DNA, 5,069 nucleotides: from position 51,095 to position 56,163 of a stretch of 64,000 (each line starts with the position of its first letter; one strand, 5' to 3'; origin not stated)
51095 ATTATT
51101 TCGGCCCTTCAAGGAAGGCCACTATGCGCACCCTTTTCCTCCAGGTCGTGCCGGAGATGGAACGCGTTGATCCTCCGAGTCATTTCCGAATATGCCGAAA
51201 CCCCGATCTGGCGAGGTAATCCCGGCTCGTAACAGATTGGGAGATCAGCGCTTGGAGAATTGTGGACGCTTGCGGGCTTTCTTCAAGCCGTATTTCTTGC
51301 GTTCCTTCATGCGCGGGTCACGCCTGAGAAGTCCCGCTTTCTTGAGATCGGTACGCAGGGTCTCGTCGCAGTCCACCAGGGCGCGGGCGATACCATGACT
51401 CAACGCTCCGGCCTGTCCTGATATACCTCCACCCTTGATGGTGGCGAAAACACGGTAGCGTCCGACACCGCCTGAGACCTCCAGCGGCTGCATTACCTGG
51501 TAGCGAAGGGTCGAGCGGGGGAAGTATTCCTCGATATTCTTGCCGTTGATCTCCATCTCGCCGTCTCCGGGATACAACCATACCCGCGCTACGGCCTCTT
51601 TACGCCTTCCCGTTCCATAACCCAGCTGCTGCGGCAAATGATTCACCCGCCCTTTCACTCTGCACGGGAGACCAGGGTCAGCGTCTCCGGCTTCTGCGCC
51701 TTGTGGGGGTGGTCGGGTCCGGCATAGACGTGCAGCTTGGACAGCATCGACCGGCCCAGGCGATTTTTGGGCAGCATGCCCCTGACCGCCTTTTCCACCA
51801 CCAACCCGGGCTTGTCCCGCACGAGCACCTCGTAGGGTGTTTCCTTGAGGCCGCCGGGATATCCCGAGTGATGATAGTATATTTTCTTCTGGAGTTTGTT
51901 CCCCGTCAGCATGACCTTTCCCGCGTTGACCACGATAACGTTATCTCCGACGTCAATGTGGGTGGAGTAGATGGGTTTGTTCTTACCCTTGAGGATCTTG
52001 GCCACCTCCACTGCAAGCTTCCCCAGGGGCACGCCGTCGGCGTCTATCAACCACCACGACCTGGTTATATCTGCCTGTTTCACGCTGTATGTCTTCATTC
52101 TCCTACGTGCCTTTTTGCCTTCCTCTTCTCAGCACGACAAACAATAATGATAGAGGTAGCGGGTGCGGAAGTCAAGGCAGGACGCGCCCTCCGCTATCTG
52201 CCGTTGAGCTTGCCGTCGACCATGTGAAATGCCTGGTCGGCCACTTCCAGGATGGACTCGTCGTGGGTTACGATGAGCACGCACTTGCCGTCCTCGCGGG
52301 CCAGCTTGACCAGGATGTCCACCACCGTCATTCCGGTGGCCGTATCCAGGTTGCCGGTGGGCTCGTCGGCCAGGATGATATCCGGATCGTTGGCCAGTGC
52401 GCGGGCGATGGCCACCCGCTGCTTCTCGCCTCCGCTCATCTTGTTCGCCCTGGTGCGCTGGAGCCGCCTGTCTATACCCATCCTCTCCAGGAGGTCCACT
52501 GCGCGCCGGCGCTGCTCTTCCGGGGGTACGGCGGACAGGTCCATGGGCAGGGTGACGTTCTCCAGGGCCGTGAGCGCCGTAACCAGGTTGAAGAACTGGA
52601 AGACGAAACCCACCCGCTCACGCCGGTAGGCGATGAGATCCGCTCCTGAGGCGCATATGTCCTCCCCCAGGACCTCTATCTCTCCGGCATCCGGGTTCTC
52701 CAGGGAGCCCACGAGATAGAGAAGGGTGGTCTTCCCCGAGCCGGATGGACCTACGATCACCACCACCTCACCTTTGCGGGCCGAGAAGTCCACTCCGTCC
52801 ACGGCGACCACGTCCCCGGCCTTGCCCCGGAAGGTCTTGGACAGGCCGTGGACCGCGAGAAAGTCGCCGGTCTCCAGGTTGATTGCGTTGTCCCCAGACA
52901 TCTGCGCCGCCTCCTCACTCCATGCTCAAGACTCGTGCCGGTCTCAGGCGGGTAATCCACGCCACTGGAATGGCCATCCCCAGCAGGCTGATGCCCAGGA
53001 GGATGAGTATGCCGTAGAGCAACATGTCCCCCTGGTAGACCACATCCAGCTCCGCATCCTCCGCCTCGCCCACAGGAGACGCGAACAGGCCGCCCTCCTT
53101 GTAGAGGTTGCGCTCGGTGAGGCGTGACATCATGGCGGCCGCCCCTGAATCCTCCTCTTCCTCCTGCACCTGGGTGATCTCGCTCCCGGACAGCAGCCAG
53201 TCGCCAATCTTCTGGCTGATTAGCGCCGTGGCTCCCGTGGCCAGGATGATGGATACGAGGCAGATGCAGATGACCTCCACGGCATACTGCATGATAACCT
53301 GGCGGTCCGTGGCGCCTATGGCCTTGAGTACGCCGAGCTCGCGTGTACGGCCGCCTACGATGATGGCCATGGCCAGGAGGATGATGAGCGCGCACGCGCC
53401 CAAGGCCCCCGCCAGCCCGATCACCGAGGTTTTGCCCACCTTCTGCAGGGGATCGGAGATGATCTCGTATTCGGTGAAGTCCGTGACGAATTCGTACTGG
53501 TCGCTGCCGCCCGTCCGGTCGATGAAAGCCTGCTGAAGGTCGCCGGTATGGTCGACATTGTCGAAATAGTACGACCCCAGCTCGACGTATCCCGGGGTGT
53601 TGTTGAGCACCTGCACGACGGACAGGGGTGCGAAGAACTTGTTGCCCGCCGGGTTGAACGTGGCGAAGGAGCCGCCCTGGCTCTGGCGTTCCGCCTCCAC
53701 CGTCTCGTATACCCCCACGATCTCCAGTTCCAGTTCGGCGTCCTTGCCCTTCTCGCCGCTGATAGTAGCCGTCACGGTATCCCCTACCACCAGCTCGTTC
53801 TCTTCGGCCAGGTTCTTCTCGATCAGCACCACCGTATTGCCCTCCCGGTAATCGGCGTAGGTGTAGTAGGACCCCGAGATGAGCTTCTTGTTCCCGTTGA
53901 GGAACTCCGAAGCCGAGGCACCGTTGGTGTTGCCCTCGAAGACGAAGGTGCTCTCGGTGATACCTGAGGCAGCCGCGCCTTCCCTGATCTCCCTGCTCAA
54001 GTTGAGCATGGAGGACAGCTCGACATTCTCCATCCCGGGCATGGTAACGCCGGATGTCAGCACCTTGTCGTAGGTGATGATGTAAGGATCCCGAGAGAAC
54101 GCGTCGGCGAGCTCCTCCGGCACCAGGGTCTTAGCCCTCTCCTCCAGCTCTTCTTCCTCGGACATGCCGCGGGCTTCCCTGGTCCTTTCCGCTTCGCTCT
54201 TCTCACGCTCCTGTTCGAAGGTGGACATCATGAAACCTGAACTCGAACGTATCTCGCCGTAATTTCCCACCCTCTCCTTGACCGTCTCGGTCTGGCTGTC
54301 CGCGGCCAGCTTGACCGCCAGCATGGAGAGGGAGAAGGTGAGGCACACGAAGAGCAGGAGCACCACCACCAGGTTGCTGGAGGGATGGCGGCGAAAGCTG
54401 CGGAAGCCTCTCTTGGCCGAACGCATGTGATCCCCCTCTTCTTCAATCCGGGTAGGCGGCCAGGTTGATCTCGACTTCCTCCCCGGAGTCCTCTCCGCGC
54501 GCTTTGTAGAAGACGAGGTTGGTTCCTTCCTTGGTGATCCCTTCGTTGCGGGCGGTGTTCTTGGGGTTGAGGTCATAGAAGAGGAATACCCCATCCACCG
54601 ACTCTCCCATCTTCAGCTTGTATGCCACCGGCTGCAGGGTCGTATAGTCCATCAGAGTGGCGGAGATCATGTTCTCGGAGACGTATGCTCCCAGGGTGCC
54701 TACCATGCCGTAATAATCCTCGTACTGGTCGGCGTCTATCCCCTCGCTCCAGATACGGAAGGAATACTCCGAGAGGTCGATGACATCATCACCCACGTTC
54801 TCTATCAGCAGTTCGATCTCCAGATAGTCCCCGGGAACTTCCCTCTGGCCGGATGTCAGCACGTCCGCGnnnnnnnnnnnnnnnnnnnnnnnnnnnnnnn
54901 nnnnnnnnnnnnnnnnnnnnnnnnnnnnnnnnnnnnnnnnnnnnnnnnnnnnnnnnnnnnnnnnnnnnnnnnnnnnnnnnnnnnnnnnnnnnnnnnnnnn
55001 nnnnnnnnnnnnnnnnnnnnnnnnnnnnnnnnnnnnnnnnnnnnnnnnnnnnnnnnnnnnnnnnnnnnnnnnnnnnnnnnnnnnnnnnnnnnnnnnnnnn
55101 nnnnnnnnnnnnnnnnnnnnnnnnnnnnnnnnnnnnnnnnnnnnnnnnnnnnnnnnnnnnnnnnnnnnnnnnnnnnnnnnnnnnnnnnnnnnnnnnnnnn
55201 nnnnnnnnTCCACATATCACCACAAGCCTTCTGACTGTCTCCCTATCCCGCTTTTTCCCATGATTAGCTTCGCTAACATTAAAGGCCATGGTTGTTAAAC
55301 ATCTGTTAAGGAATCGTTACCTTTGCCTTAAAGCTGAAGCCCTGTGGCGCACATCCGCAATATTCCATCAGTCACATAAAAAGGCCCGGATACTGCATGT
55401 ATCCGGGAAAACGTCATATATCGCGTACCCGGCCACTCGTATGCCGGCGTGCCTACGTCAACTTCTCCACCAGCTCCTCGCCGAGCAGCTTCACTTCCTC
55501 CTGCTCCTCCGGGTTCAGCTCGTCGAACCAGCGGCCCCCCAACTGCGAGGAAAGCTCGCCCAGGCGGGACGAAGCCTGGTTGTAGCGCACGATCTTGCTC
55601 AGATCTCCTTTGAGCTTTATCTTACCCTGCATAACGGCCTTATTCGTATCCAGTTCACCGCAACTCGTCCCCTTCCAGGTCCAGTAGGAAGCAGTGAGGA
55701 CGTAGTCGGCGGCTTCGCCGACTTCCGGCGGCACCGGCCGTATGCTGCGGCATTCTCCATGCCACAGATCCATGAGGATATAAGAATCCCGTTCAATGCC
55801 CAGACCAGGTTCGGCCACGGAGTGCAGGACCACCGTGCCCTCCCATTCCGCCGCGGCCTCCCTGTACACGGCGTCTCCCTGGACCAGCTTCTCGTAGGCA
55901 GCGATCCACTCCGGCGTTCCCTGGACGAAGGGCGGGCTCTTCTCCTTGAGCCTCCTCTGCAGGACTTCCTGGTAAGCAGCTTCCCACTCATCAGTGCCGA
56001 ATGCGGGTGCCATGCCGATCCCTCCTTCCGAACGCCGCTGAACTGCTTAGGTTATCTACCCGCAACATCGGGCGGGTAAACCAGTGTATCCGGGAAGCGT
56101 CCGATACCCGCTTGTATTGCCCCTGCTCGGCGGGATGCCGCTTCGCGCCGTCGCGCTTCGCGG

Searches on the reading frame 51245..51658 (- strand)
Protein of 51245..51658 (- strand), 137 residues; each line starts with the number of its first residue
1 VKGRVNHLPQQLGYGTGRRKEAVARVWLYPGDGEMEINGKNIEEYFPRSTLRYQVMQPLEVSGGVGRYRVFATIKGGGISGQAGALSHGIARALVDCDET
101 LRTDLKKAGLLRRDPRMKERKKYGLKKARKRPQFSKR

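Call 87: search_protein_families(library=pfam, max_evalue=0.001, proteins=[window:51245-51658:-])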
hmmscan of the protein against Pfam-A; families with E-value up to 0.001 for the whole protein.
window:51245-51658:- (137 aa): 1 family
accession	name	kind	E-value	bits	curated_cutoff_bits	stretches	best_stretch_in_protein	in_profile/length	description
PF00380.25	Ribosomal_S9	-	1.4e-49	168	22.5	1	17-137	1-121/121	Ribosomal protein S9/S16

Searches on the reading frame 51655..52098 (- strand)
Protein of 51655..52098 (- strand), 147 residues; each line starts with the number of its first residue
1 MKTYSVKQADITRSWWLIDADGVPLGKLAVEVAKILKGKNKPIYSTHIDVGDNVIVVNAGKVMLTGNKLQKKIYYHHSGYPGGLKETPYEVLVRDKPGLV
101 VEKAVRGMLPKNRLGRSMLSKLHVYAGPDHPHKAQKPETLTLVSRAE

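Call 87: search_protein_families(library=pfam, max_evalue=0.001, proteins=[window:51655-52098:-])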
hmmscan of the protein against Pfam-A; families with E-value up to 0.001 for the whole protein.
window:51655-52098:- (147 aa): 1 family
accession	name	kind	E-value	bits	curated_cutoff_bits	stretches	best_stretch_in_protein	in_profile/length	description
PF00572.24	Ribosomal_L13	-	1.8e-47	160.8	23.8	1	13-131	1-119/119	Ribosomal protein L13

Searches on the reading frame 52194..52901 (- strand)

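Call 25: search_protein_families(library=pfam, max_evalue=0.001, proteins=[window:52194-52901:-])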
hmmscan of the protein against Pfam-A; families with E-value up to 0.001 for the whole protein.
window:52194-52901:- (235 aa): 5 families
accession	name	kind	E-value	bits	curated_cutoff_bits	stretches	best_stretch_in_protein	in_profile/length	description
PF00005.33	ABC_tran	-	3.8e-34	118.7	25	1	35-182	2-136/137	ABC transporter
PF13304.12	AAA_21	-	2.4e-06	28.3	27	0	46-67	1-22/304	AAA domain, putative AbiEii toxin, Type IV TA system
PF02463.25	SMC_N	-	3.5e-06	27.1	40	0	136-227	125-211/220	RecF/RecN/SMC N terminal domain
PF25199.1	nSTAND_NTPase5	-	0.00064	20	34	0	41-62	38-59/145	Novel STAND NTPase 5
PF13191.12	AAA_16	-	0.00066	20.7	32.6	0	43-92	23-66/167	AAA ATPase domain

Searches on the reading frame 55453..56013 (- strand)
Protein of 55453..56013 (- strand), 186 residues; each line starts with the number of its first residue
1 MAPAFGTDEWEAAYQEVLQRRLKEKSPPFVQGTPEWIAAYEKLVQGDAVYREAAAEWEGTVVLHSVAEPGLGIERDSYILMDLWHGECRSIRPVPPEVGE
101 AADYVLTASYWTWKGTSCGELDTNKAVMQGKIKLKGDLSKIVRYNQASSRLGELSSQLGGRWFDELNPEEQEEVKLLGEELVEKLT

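Call 25: search_protein_families(library=pfam, max_evalue=0.001, proteins=[window:55453-56013:-])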
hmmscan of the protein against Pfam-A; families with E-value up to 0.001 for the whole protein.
window:55453-56013:- (186 aa): 1 family
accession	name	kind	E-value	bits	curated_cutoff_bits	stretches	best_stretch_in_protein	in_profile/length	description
PF02036.22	SCP2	-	5.2e-09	36.8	21.3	1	42-144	3-96/101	SCP-2 sterol transfer family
